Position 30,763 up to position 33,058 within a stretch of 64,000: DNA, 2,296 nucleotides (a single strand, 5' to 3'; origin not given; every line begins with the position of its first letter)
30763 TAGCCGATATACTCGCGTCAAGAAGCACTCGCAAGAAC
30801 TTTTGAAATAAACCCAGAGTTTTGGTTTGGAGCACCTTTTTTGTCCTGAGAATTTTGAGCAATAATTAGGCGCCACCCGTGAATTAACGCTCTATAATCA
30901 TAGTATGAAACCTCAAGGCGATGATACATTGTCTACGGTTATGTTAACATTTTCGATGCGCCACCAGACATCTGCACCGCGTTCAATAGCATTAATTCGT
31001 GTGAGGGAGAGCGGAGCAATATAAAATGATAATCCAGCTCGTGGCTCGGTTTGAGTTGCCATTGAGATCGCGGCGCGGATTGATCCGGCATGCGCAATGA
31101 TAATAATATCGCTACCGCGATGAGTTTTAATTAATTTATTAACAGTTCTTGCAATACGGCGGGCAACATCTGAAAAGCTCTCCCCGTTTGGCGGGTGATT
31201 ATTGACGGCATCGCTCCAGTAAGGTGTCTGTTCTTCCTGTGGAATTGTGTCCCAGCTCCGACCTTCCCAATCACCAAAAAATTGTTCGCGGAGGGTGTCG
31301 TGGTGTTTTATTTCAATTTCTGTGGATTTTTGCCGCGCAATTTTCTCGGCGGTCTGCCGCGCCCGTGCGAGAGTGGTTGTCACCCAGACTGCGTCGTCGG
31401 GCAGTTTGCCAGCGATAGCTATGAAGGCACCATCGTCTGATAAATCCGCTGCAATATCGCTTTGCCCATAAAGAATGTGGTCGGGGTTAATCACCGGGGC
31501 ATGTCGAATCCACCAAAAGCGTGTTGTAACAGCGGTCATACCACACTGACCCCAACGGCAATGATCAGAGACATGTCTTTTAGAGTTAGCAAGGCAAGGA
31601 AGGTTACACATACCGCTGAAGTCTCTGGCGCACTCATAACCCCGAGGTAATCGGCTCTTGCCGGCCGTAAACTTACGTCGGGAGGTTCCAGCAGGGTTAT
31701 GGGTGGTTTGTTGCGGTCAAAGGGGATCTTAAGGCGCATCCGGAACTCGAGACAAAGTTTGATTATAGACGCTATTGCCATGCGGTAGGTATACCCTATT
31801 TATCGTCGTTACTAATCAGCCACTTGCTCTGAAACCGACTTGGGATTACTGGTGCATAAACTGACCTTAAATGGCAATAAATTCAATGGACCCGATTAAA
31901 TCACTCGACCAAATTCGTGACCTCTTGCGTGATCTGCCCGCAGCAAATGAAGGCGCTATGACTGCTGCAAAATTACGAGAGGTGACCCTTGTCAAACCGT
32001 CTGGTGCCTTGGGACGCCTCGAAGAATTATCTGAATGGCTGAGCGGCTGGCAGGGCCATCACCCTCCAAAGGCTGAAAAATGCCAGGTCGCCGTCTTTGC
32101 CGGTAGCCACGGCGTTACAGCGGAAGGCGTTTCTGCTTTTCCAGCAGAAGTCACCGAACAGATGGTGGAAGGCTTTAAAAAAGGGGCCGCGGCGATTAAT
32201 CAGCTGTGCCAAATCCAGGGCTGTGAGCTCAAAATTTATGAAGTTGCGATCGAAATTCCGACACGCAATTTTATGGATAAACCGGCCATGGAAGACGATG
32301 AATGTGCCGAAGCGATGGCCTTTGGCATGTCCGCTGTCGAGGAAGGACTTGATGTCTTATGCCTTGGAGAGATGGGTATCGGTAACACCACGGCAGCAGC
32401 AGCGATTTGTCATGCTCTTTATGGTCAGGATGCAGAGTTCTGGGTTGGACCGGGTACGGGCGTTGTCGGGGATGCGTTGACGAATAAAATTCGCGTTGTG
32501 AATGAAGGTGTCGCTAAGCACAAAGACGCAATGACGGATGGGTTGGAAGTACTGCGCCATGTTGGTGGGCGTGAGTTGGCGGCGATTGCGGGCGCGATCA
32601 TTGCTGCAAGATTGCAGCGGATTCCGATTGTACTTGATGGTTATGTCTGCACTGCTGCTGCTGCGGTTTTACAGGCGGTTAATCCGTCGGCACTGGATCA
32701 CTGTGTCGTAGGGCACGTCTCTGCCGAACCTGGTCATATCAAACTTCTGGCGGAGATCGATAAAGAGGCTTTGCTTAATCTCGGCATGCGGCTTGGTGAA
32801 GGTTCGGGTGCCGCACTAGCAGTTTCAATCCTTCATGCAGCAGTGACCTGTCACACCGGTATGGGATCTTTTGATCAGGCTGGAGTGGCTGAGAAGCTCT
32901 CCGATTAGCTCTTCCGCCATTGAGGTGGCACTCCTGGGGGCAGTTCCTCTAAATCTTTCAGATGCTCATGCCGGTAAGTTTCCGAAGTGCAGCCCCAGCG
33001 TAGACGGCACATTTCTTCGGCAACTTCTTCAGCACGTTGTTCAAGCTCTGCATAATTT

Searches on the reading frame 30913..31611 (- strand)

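Call 76: search_protein_families(library=pfam, proteins=[window:30913-31611:-])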
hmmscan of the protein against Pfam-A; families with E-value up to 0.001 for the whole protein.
window:30913-31611:- (232 aa): 1 family
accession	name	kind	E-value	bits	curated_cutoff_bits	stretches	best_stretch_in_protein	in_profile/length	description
PF00300.27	His_Phos_1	-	3.1e-32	112.3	21.7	1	34-213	3-186/194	Histidine phosphatase superfamily (branch 1)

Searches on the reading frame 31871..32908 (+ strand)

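Call 76: search_protein_families(library=pfam, proteins=[window:31871-32908:+])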
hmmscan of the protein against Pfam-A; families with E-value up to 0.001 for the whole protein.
window:31871-32908:+ (345 aa): 1 family
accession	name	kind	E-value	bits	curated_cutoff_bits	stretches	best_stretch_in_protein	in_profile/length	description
PF02277.22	DBI_PRT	-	2.1e-110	369.5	22.6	1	23-339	2-329/329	Phosphoribosyltransferase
